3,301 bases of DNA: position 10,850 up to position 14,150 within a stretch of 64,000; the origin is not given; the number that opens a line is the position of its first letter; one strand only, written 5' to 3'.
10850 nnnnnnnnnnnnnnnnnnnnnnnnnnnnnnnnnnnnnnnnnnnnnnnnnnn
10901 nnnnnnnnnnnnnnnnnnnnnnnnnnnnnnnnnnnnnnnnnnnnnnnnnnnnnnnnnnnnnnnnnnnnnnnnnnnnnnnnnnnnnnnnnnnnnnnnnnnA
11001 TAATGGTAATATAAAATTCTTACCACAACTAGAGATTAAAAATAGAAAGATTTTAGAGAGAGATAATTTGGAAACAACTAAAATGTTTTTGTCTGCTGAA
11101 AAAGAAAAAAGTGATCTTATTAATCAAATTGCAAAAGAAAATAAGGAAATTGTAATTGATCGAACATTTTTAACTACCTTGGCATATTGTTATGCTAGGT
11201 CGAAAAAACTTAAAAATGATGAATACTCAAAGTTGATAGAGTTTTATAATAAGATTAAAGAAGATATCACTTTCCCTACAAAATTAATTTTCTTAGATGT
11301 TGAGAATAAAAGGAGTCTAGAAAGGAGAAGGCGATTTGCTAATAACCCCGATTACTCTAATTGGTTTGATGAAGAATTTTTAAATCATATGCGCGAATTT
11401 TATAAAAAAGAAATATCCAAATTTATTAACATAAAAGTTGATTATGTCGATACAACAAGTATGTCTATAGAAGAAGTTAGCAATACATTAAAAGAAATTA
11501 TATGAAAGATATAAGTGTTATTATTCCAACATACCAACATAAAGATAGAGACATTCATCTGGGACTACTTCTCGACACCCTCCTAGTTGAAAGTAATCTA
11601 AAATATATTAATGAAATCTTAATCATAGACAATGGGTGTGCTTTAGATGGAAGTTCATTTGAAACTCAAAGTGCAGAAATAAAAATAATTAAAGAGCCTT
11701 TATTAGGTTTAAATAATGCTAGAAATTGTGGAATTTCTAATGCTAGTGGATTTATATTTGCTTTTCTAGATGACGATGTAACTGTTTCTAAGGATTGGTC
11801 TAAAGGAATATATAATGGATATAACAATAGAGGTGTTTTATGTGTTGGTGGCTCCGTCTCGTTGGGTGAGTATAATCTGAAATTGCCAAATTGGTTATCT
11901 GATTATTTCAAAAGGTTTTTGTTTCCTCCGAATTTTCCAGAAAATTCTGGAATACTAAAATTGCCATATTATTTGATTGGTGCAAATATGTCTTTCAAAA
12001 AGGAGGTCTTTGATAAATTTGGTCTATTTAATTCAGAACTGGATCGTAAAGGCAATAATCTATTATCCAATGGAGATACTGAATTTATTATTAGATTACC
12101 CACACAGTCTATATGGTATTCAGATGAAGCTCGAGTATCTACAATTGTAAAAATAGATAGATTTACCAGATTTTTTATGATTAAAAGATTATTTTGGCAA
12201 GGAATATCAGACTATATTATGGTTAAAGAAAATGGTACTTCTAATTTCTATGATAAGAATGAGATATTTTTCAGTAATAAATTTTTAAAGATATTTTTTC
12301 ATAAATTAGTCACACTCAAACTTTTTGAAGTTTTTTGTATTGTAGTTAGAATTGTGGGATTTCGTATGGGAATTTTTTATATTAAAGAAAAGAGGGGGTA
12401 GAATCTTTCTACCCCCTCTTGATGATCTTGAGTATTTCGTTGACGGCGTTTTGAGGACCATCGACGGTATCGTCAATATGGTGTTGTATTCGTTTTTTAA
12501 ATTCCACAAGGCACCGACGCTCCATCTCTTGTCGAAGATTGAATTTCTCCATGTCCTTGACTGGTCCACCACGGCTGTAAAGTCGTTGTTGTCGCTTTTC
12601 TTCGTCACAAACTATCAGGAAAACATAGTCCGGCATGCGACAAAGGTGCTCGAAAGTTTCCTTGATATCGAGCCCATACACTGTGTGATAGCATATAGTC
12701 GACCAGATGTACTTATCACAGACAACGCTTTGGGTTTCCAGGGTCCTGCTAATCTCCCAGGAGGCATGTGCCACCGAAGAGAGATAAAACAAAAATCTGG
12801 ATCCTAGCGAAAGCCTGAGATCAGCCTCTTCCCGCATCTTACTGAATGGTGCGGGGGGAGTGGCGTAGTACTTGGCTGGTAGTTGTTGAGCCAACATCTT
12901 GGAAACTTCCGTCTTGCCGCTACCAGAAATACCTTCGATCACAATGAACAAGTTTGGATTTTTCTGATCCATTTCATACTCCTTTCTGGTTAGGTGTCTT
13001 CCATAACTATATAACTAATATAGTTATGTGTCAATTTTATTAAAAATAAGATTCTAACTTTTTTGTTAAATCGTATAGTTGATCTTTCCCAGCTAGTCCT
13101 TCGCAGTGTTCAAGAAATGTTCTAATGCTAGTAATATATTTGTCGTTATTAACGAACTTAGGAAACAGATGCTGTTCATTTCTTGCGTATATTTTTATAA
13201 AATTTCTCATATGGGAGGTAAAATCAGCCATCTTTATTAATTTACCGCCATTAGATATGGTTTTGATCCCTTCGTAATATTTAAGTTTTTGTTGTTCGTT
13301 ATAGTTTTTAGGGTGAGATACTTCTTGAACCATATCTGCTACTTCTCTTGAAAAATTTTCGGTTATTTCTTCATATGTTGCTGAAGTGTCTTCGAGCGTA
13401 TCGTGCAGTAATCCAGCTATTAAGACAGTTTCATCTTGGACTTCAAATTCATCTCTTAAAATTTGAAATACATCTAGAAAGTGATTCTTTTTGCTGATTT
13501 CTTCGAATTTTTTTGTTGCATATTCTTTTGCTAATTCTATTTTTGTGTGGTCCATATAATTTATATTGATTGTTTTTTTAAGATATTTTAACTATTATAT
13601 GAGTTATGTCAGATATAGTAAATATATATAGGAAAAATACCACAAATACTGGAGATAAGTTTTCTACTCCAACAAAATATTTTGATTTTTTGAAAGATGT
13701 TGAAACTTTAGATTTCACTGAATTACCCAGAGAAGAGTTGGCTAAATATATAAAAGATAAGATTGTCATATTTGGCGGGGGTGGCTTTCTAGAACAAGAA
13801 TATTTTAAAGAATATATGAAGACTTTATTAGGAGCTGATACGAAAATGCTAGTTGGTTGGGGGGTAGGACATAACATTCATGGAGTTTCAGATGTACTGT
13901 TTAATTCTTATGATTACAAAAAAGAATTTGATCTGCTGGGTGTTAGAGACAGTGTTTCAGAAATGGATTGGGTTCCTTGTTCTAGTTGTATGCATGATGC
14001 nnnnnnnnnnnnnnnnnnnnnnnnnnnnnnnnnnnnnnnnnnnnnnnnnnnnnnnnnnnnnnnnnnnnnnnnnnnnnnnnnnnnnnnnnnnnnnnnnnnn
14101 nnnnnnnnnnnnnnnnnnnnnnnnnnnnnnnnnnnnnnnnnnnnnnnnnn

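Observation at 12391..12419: Perfect 12-bp palindrome encodes the identical C-termini (...KRG*) and stop codons of two convergent genes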

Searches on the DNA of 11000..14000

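Call 39: search_rna_families(source=window, start=11000, end=14000, threshold=evalue, max_evalue=1)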
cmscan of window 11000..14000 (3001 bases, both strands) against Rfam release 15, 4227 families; matches with E-value up to 1: 1.
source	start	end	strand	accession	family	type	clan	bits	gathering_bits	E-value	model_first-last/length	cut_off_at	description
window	12384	12482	-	RF02029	sraA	Gene; sRNA;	-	27.3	56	0.25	1-95/95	no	sraA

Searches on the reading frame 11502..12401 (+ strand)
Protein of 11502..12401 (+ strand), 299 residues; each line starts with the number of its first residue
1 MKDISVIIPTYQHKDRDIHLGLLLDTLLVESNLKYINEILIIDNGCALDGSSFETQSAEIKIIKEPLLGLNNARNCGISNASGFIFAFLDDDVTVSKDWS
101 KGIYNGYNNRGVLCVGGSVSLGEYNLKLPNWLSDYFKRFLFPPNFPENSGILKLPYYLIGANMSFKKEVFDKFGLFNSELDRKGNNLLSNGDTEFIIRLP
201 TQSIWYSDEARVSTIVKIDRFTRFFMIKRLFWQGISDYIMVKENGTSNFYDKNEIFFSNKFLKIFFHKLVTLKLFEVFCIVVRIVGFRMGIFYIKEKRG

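Call 8: search_protein_families(library=pfam, proteins=[window:11502-12401:+], max_evalue=0.01)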
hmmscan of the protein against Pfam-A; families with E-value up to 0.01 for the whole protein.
window:11502-12401:+ (299 aa): 1 family
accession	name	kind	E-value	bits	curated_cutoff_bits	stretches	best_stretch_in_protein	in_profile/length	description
PF00535.33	Glycos_transf_2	-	3.5e-14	53.5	23.3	1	5-172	1-166/168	Glycosyl transferase family 2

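Call 9: search_protein_families(library=ncbifam, proteins=[window:11502-12401:+], max_evalue=0.01)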
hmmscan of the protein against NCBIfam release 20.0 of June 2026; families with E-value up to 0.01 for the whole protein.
window:11502-12401:+ (299 aa): 7 families
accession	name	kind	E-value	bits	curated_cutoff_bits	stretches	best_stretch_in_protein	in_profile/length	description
NF041394.1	GtaseAglG_Halo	equivalog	4.2e-25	88.6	440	1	34-259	31-258/304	glucosyl-dolichyl phosphate glucuronosyltransferase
NF038302.1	EPS_HpsE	equivalog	1.9e-14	53.3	300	1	3-240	2-248/307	hormogonium polysaccharide biosynthesis glycosyltransferase HpsE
NF038299.1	EPS_HpsN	equivalog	8.1e-14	51.3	425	2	3-118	2-118/317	hormogonium polysaccharide biosynthesis glycosyltransferase HpsN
TIGR03965.1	mycofact_glyco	equivalog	1.4e-11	44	280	1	2-120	74-192/467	mycofactocin biosynthesis glycosyltransferase MftF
NF041875.1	EPS_EpsD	equivalog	1.2e-10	41.4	370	1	4-263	1-253/325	exopolysaccharide biosynthesis glycosyltransferase EpsD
NF007482.0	PRK10073.1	equivalog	2.2e-05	23.6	423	1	3-97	7-100/334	glycosyltransferase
TIGR04283.1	glyco_like_mftF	equivalog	2.9e-05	23.8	182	1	4-107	1-97/221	TIGR04283 family arsenosugar biosynthesis glycosyltransferase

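Call 11: find_encoding_contigs(protein=window:11502-12401:+, flank=6000, max_places=8)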
Protein window:11502-12401:+ (299 aa): 9 contigs read that carry it; 6 places shown.
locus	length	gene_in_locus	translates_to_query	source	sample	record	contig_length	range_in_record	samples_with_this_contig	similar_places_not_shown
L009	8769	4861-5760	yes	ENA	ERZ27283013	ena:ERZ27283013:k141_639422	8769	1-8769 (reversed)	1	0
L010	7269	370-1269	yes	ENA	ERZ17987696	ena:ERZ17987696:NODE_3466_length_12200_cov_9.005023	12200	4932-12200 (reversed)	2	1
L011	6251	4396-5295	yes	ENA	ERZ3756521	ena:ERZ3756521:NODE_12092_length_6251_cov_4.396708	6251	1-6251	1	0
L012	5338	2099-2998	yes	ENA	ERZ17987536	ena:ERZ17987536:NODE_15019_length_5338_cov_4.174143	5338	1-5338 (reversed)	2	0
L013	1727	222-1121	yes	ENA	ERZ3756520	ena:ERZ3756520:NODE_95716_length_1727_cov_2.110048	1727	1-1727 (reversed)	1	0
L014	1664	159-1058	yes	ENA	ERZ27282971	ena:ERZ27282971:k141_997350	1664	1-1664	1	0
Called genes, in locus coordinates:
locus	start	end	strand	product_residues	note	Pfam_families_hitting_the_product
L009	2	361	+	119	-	?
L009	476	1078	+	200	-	-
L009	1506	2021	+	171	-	PF00293:NUDIX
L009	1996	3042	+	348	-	PF01075:Glyco_transf_9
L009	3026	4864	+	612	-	PF13439:Glyco_transf_4, PF00534:Glycos_transf_1 (weak), PF13692:Glyco_trans_1_4, PF02223:Thymidylate_kin (weak)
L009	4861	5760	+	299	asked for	PF00535:Glycos_transf_2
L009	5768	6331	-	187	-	PF02223:Thymidylate_kin, PF13238:AAA_18 (faint), PF13521:AAA_28 (weak)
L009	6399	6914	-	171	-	PF13328:HD_4, PF01966:HD (faint)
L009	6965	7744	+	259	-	PF04230:PS_pyruv_trans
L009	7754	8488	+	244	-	PF03372:Exo_endo_phos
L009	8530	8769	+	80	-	?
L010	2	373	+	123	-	?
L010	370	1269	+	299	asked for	PF00535:Glycos_transf_2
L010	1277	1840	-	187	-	PF02223:Thymidylate_kin, PF13238:AAA_18 (faint), PF13521:AAA_28 (weak)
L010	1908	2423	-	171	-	PF13328:HD_4, PF01966:HD (faint)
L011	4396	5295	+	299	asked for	PF00535:Glycos_transf_2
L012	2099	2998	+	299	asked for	PF00535:Glycos_transf_2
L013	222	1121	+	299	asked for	PF00535:Glycos_transf_2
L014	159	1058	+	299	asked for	PF00535:Glycos_transf_2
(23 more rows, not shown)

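Call 13: find_homologous_proteins(query=window:11502-12401:+, max_evalue=0.00001)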
Query window:11502-12401:+ (299 aa): 64 proteins with E <= 0.00001 among 1569 candidates.
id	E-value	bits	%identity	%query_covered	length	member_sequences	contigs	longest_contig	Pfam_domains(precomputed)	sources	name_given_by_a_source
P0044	1.5e-197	673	100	100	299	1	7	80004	PF00535.33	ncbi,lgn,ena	-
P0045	1.2e-124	434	64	100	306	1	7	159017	PF00535.33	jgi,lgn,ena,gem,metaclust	metaclust:\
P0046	5.1e-123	428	63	100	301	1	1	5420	PF00535.33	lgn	-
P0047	3.9e-116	406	60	99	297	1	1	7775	PF00535.33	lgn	-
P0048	1.2e-115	404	62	100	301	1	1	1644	PF10111.15,PF00535.33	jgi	-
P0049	1.9e-113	397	59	99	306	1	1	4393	PF00535.33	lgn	-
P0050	7.2e-96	339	53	99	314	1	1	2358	PF00535.33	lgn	-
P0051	1.5e-95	338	55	99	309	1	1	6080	PF00535.33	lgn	-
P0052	1.9e-95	338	55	99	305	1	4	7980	PF00535.33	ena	-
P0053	2.3e-95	338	51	100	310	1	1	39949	PF00535.33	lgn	-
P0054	2.7e-95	337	53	99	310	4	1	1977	PF00535.33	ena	-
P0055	3.6e-95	337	54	99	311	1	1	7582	PF00535.33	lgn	-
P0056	1.3e-93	332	52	98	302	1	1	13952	PF00535.33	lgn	-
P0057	2.7e-93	331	51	99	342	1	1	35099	PF10111.15,PF00535.33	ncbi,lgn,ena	ncbi:MAG: glycosyltransferase family 2 protein [bacterium]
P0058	2.8e-93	331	52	99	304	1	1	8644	PF00535.33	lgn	-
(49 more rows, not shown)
